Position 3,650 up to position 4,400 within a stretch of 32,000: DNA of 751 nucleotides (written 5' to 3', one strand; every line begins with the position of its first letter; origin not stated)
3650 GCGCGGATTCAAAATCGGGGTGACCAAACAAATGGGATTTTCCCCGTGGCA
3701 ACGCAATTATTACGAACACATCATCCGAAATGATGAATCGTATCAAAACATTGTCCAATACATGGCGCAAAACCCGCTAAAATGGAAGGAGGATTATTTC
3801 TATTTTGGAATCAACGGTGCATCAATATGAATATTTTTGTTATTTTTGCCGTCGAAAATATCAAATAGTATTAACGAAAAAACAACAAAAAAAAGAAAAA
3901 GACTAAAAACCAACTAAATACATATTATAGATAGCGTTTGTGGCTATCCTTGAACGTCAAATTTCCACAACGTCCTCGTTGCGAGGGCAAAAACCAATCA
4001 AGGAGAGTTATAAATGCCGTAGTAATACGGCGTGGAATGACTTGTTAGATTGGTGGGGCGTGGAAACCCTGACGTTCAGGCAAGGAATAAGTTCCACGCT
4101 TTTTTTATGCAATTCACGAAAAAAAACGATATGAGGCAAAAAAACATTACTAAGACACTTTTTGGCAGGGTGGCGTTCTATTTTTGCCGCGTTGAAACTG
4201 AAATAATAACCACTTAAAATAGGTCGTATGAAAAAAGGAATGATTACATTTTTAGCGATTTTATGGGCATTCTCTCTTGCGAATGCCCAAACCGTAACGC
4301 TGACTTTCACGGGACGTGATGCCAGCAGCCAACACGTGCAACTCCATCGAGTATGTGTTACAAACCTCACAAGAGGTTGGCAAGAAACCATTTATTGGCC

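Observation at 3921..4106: Duplicated ~185-nt structured RNA with compensatory changes and a pseudoknotted terminator, not assignable to a known family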

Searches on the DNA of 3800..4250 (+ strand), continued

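Call 63: search_with_rna_model(model_id=R1, sources=[L126, L127, L128, L129, L130, L131, L132, L133, L134, L135, L136, L137, L138, L139, L140, L141, L142, L143, L144, L145, L146, L147, L148, L149, L150, L151, L152, L153, L154, L155, L156, L157, L158, L159, L160, L161, L162, L163, L164, L165, L166, L167, L168, L169, L170, L171, L172, L173, L174, L175, L176, L177, L178, L179, L180, L181, L182, L183, L184, L185, L186, L187, L188, L189, L190, L191, L192, L193, L194, L195, L196, L197, L198, L199, L200, L201, L202, L203, L204, L205, L206, L207, L208, L209, L210, L211, L212, L213, L214, L215, L216, L217, L218, L219, L220, L221, L222, L223, L224, L225], max_evalue=0.001, make_alignment=true)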
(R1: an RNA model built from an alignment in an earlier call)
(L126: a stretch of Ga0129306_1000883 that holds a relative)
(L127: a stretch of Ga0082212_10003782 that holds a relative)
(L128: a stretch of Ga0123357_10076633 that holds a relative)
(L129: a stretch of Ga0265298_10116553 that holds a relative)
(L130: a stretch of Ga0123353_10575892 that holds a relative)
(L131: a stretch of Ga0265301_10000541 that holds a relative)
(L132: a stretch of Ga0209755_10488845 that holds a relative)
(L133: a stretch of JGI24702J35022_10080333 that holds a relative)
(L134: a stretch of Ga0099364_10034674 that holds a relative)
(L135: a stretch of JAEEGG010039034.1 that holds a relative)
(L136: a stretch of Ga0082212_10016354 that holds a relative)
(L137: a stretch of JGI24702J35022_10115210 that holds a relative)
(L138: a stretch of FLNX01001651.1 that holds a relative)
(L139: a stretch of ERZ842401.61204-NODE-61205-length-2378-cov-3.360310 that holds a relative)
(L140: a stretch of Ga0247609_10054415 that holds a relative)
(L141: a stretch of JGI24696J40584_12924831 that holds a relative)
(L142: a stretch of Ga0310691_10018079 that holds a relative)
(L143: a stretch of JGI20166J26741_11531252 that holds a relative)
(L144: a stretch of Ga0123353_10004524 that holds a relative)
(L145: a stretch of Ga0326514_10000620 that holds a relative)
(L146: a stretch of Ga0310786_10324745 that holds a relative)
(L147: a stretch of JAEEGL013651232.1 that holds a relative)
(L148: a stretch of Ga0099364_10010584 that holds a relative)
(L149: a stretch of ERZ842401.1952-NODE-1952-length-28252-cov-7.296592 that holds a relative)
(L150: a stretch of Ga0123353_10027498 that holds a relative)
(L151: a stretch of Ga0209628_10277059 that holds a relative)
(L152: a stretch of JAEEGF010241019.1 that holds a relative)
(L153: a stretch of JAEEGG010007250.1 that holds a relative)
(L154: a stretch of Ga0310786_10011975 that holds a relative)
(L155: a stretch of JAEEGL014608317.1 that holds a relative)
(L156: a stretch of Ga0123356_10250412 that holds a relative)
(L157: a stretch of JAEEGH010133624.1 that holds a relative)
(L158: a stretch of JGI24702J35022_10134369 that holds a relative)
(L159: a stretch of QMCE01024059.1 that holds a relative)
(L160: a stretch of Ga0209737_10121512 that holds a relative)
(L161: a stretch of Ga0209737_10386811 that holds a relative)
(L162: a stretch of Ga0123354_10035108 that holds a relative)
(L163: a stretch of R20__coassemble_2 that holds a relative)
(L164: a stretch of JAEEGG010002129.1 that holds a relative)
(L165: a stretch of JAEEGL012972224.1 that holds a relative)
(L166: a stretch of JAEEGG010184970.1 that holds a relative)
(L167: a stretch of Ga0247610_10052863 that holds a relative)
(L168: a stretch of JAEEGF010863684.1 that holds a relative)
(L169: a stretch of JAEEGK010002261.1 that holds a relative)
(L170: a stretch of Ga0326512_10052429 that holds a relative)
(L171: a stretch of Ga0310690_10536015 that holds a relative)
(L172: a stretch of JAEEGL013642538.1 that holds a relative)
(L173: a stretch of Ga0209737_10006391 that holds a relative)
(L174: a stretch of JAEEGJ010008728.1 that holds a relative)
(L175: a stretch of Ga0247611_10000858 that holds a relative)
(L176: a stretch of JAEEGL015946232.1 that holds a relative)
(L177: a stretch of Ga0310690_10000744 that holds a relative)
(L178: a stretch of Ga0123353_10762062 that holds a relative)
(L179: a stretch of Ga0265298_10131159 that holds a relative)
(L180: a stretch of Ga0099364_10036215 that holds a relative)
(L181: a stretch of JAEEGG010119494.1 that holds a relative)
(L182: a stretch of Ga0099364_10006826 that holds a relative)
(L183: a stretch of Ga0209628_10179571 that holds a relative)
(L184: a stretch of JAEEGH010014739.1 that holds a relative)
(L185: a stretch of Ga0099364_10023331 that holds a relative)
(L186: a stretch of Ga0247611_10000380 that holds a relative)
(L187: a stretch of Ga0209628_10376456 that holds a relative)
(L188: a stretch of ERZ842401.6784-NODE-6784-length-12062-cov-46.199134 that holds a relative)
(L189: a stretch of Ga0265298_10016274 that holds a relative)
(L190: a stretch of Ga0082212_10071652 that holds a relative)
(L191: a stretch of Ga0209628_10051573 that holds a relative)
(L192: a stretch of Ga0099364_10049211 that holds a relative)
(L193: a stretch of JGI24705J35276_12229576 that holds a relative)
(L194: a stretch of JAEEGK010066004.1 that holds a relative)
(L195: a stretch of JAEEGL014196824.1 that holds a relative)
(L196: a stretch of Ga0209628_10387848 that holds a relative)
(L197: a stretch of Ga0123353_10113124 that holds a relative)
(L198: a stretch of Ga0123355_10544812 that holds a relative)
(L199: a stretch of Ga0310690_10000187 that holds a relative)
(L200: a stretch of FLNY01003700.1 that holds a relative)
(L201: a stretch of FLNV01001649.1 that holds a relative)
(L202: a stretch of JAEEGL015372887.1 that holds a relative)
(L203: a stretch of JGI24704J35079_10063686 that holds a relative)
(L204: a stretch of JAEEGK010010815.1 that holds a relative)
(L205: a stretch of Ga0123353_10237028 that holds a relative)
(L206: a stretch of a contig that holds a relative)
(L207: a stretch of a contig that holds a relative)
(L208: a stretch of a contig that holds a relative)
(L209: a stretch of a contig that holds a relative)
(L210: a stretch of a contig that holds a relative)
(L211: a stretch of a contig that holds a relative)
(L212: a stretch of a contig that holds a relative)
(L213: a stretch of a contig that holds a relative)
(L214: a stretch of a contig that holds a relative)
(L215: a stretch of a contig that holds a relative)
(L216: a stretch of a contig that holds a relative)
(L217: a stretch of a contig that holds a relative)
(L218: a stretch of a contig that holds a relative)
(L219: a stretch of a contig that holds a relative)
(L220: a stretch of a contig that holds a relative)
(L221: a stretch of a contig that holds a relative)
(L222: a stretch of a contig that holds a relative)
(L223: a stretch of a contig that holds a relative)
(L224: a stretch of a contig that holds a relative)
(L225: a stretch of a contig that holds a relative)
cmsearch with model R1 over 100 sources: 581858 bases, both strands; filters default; matches with E-value up to 0.001: 101.
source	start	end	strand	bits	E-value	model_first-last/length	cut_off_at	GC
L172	6386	6579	-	181.5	2e-27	1-198/198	no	0.43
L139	401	596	-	181.4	2.2e-27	1-198/198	no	0.44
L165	2274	2466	-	178.4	6.6e-27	1-198/198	no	0.42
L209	1812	2004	-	176.8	1.2e-26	1-198/198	no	0.4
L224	147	339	+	176.3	1.5e-26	1-198/198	no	0.43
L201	11450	11644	+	175.2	2.2e-26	1-198/198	no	0.45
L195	1799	1993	-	174.3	3.1e-26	1-198/198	no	0.41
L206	6873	7063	+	172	7.6e-26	1-198/198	no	0.41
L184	6503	6701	-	171.6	8.8e-26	1-198/198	no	0.42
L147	1420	1615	+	169.6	1.8e-25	1-198/198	no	0.41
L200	135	329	-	169.3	2.1e-25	1-198/198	no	0.45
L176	24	222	+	169.2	2.1e-25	1-198/198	no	0.42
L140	517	715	+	166.8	5.5e-25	1-198/198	no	0.42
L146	1082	1273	-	165.9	7.7e-25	1-198/198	no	0.4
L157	1052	1246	+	165.2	1e-24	1-198/198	no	0.44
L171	1122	1312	+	164.8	1.1e-24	1-198/198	no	0.42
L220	1791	1987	+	162.9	2.3e-24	1-198/198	no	0.48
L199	195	388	+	162.7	2.5e-24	1-198/198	no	0.43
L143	9713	9908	+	162.6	2.7e-24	1-198/198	no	0.35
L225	534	724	+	161.7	3.7e-24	1-198/198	no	0.45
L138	641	844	-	160.6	5.6e-24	1-198/198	no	0.43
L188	10308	10511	-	160.6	5.6e-24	1-198/198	no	0.43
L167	1842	2034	+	159.2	9.5e-24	1-198/198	no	0.42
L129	264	460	-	158.9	1.1e-23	1-198/198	no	0.42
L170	763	954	+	158.8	1.1e-23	1-198/198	no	0.45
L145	2378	2566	+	158.2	1.4e-23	1-198/198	no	0.41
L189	1903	2095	+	157.6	1.8e-23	1-198/198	no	0.42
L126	3551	3743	-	157.5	1.8e-23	1-198/198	no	0.44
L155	11289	11484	-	157.4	1.9e-23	1-198/198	no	0.43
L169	2098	2288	-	156.3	2.9e-23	1-198/198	no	0.44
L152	997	1189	+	156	3.2e-23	1-198/198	no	0.44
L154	10275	10472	-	155.9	3.3e-23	1-198/198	no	0.42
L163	536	728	-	155.2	4.3e-23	1-198/198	no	0.44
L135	1363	1561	+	154.8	5e-23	1-198/198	no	0.43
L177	3449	3644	-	154.2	6.3e-23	1-198/198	no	0.39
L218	866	1054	+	154.2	6.4e-23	1-198/198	no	0.42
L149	6887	7090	+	153.8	7.2e-23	1-198/198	no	0.44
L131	11818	12010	-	153.6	8.1e-23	1-198/198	no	0.42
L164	8708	8903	-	152.9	1e-22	1-198/198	no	0.41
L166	208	399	+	151.2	1.9e-22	1-198/198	no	0.44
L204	4244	4435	+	151.2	1.9e-22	1-198/198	no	0.44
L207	5904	6092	-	150.7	2.4e-22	1-198/198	no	0.42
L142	1157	1352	+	149.8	3.4e-22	1-198/198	no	0.44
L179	1575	1767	-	147.8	7.2e-22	1-198/198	no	0.43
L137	149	335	+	147.8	7.2e-22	1-198/198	no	0.42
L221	326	512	-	147.2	9e-22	1-198/198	no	0.45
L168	1816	2004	+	145.3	1.9e-21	1-198/198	no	0.43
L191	321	513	-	144.8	2.3e-21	1-198/198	no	0.41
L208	4124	4316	-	144.7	2.3e-21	1-198/198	no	0.42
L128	3801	3981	-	144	3e-21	1-198/198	no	0.38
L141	1002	1190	+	143.5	3.7e-21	1-198/198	no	0.43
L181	1857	2056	-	143.2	4.1e-21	1-198/198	no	0.41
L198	601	796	-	142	6.3e-21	1-198/198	no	0.36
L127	3628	3823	-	141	9.3e-21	1-198/198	no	0.4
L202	1986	2174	+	140.4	1.2e-20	1-198/198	no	0.42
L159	3581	3769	+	140.1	1.3e-20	1-198/198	no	0.41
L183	1877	2073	+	139.3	1.8e-20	1-198/198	no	0.37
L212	3427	3619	+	138.5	2.4e-20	1-198/198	no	0.38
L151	118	308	+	138.4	2.6e-20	1-198/198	no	0.39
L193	818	1020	+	137.7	3.3e-20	1-198/198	no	0.37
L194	647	837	+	137.3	3.9e-20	1-198/198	no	0.42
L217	784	974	+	136.9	4.5e-20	1-198/198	no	0.43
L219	2641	2829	-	136.5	5.1e-20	1-198/198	no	0.47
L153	7262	7456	+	136.3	5.6e-20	1-198/198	no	0.44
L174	4442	4636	+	136.3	5.6e-20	1-198/198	no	0.44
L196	494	689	-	136.1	5.9e-20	1-198/198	no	0.39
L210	124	314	+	135.8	6.8e-20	1-198/198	no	0.44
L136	5063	5261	+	132.5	2.4e-19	1-198/198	no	0.42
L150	8531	8717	-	130.5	5e-19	17-198/198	no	0.36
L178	1043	1237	+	130.1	5.9e-19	1-198/198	no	0.42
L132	817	997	-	128.2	1.2e-18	1-198/198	no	0.37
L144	8543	8744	+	128.2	1.2e-18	1-198/198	no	0.4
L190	173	363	+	127.8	1.4e-18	1-198/198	no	0.43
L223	1220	1411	-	127.6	1.5e-18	1-198/198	no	0.39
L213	540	735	+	126.1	2.6e-18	1-198/198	no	0.37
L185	294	494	+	125.9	2.8e-18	1-198/198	no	0.37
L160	1243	1425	+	124.6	4.8e-18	1-198/198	no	0.33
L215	409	602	-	123.8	6.5e-18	1-198/198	no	0.43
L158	1105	1291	-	121.9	1.3e-17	1-198/198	no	0.37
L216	7237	7435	+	121.4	1.6e-17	1-198/198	no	0.36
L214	1726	1923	-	121.1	1.8e-17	1-198/198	no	0.37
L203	601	796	+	120.5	2.2e-17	1-198/198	no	0.45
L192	4374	4570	-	119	3.8e-17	1-198/198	no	0.37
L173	2354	2546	-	118.5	4.8e-17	1-198/198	no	0.39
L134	896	1093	-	117.5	6.8e-17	1-198/198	no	0.35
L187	1243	1437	+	117.4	7.1e-17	1-198/198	no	0.37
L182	10305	10504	-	115.7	1.4e-16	1-198/198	no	0.37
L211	3362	3561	+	115.6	1.4e-16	1-198/198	no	0.38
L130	968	1166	-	113.1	3.7e-16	1-198/198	no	0.42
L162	945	1146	+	110.5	9.7e-16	1-198/198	no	0.37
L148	7484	7684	+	109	1.7e-15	1-198/198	no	0.37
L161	1283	1454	+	107.2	3.5e-15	1-169/198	3'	0.41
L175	3169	3368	+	105.1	7.5e-15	1-198/198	no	0.44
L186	3168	3353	-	98.6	8.9e-14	1-198/198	no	0.45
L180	630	832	-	98.1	1.1e-13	1-198/198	no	0.38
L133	1471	1669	+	95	3.4e-13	1-198/198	no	0.39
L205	290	491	+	92.2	1e-12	1-198/198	no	0.43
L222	104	301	-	91.4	1.4e-12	1-198/198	no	0.34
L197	3733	3932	-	80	1e-10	1-198/198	no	0.4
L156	1610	1809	+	79.2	1.4e-10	1-198/198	no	0.4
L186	2027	2217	-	72.7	1.6e-09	1-198/198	no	0.46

Alignment A4: 101 matches aligned to the model, 283 columns, each read 5' to 3' on its own strand. Consensus structure (alignment columns), stored with it:
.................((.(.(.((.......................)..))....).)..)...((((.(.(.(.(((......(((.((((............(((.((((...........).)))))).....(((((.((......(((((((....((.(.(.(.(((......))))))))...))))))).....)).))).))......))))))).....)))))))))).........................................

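Call 71: search_with_rna_model(model_id=R1, sources=[L120, L246, L247, L248, L249, L250, L251, L252, L253, L254, L255, L256, L257, L258, L259, L260, L261, L262, L263, L264, L265, L266, L267, L268, L269, L270, L271, L272, L273, L274, L275, L226, L227, L228, L229, L230, L231, L232, L233, L234, L235, L236, L237, L238, L239, L240, L241, L242, L243, L244, L245, L100, L101, L102, L103, L104, L105, L106, L107, L108, L109, L110, L111, L112, L113, L114, L115, L116, L117, L118, L119], max_evalue=0.001, make_alignment=true)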
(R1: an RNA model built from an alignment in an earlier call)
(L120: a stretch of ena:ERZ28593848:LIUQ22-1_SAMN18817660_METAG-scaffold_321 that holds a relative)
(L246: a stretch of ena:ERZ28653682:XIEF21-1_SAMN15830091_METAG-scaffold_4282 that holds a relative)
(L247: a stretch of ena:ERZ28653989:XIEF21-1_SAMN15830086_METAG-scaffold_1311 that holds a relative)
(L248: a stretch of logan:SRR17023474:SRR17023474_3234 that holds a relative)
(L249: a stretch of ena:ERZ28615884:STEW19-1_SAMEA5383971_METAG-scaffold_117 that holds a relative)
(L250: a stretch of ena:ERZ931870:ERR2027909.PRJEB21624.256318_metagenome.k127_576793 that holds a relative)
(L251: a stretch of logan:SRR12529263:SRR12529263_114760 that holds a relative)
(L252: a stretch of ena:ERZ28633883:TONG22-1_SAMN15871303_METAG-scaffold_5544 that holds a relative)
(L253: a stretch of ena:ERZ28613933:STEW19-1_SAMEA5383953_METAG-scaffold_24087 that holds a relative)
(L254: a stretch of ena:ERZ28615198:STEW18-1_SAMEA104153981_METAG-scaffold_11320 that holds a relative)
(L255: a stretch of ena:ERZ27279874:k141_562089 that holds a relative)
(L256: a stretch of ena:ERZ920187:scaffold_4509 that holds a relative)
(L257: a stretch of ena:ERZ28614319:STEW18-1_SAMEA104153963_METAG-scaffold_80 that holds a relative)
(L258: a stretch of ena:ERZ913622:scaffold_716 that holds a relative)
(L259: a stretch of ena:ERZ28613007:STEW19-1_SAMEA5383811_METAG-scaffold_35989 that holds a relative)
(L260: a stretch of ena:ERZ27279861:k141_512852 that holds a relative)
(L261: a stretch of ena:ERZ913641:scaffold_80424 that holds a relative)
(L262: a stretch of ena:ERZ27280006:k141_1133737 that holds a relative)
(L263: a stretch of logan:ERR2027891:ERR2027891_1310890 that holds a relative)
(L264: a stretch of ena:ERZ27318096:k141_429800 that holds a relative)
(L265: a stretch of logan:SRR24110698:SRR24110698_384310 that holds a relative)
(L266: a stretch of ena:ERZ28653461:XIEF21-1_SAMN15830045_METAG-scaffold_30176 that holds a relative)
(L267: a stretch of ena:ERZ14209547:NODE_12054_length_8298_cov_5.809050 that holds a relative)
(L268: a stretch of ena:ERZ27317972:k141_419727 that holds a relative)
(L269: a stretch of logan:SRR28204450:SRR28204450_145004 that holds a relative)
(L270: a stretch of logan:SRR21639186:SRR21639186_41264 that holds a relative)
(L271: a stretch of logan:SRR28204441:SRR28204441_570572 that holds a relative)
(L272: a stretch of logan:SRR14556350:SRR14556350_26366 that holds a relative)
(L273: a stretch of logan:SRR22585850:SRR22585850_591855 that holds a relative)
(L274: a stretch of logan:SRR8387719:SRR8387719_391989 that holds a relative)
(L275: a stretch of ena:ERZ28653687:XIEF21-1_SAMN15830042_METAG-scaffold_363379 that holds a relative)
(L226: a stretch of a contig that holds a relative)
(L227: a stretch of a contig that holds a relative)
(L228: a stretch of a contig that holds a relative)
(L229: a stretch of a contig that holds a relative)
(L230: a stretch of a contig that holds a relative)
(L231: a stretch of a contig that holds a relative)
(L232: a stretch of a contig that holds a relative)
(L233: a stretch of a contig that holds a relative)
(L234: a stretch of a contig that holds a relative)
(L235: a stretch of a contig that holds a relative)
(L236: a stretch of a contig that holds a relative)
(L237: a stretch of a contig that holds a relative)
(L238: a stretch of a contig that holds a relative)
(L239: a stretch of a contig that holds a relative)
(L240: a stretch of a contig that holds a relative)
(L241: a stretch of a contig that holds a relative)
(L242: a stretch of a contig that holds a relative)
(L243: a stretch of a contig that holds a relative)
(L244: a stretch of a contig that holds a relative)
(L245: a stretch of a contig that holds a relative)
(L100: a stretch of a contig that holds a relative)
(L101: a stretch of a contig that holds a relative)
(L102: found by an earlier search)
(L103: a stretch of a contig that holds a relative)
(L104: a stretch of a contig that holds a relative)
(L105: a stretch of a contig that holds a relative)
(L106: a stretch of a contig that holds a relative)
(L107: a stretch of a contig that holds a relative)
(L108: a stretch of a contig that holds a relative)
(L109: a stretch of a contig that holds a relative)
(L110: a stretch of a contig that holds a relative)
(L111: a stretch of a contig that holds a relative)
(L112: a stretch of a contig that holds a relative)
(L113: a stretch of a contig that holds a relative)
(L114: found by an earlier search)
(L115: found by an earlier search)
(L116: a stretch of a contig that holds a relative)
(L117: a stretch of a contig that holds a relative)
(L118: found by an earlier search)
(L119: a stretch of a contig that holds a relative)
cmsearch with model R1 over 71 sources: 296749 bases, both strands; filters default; matches with E-value up to 0.001: 57.
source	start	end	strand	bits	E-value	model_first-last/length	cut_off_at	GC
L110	4477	4671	-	189.6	4.8e-29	1-198/198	no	0.44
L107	561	757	+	187.7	1e-28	1-198/198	no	0.44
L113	5177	5372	+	184.8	3e-28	1-198/198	no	0.41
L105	6795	6992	+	184.6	3.2e-28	1-198/198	no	0.4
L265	589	786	+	182.4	7.4e-28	1-198/198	no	0.38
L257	1009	1206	+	182.4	7.5e-28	1-198/198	no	0.39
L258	1009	1206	+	182.4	7.5e-28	1-198/198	no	0.39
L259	1009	1206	+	182.4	7.5e-28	1-198/198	no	0.39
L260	1009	1206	+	182.4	7.5e-28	1-198/198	no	0.39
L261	1009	1206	+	182.4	7.5e-28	1-198/198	no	0.39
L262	1009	1206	+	182.4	7.5e-28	1-198/198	no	0.39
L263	916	1113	+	182.4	7.5e-28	1-198/198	no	0.39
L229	359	553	+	178.4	3.4e-27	1-198/198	no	0.46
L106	2548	2745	-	177.9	4.1e-27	1-198/198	no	0.46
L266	966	1159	+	176.8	6.1e-27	1-198/198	no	0.41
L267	686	879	+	176.8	6.1e-27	1-198/198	no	0.41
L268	1175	1368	+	176.8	6.1e-27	1-198/198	no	0.41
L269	142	335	+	176.8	6.1e-27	1-198/198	no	0.41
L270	142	335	+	176.8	6.1e-27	1-198/198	no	0.41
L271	140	333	+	176.8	6.1e-27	1-198/198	no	0.41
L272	140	333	+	176.8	6.1e-27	1-198/198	no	0.41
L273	139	332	+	176.8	6.1e-27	1-198/198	no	0.41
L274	16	209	+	176.8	6.1e-27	1-198/198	no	0.41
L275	454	647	+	176.8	6.1e-27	1-198/198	no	0.41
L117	195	390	-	176.8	6.3e-27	1-198/198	no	0.41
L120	2812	3006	+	174.7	1.4e-26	1-198/198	no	0.4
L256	1006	1206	+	172.1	3.7e-26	1-198/198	no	0.42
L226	3905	4103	+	169.2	1.1e-25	1-198/198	no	0.42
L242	1005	1203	-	169.2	1.1e-25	1-198/198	no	0.42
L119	1377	1578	-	163.8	8.4e-25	1-198/198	no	0.45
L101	3016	3209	+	162.6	1.3e-24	1-198/198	no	0.42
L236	1192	1386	-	162.1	1.6e-24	1-198/198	no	0.43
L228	1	186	+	159.6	4.2e-24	13-198/198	5'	0.44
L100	2989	3180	-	158.4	6.6e-24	1-198/198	no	0.4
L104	6244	6439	-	154.4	3e-23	1-198/198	no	0.4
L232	3361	3550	-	154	3.5e-23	1-198/198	no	0.39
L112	1297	1492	+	152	7.5e-23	1-198/198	no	0.38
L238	1670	1862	-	150.1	1.5e-22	1-198/198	no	0.41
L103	7262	7452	-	148.4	2.9e-22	1-198/198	no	0.42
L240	2829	3021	-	145.8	7.7e-22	1-198/198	no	0.39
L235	3754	3943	+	145.5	8.8e-22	1-198/198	no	0.39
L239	984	1182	-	134.8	5.1e-20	1-198/198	no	0.37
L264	1005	1206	+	134.4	5.8e-20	1-198/198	no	0.42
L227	9442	9635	-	132.9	1e-19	1-198/198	no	0.45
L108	1657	1847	+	132.5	1.2e-19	1-198/198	no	0.39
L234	1830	2028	-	132.5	1.2e-19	1-198/198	no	0.42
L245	430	624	+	130.1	3e-19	1-198/198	no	0.42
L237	5346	5538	+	129.9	3.2e-19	1-198/198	no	0.37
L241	1225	1415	+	129.4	3.9e-19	1-198/198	no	0.42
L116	1470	1659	+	128.9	4.7e-19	1-198/198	no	0.42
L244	1835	2034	+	125.5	1.7e-18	1-198/198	no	0.4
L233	1896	2091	-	124.2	2.8e-18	1-198/198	no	0.4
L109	7802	7992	+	122.9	4.5e-18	1-198/198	no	0.42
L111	5628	5816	+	120.3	1.2e-17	1-198/198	no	0.42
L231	6222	6417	-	112.7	2.2e-16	1-198/198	no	0.36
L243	687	892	-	98.5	4.7e-14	1-198/198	no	0.4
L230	7718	7926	-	97.2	7.8e-14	1-198/198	no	0.33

Alignment A5: 57 matches aligned to the model, 255 columns, each read 5' to 3' on its own strand. Consensus structure (alignment columns), stored with it:
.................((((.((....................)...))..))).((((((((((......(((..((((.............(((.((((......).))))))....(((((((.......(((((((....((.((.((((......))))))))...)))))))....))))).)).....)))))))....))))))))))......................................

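Call 78: search_rna_families(sources=[L006, L021, L085, L011, L004, L002, L003, L257, L143, L127, L182, L067, L024, L019, L109], threshold=gathering)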
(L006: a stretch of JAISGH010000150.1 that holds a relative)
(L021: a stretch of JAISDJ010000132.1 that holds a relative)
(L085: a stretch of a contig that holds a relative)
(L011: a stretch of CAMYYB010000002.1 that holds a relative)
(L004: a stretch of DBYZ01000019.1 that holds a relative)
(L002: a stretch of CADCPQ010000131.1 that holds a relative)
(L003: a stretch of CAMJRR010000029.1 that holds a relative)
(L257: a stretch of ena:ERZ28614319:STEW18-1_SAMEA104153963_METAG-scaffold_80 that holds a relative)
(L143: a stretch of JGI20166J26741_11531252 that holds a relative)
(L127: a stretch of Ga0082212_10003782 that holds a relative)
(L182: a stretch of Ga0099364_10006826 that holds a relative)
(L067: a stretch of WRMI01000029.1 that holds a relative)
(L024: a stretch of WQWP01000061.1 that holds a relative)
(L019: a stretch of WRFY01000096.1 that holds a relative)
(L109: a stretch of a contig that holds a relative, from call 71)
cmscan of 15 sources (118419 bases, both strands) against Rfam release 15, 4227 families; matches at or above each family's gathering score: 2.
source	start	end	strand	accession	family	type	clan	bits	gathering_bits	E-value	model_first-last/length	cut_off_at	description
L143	10032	10099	+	RF03081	DUF805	Cis-reg;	CL00115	70.6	51.1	1.1e-10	1-68/68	no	DUF805 RNA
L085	1054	1124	+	RF03081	DUF805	Cis-reg;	CL00115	52.8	51.1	1.7e-06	1-68/68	no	DUF805 RNA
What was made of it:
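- On Any curated Rfam 15 family: Fifteen diverse family loci give only DUF805 hits elsewhere in the locus (call 78).
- Closest known: DUF805 / DUF805b RNA motifs. Same: DUF805 lies 120-180 nt downstream of family members in L143 and L085 (call 78).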
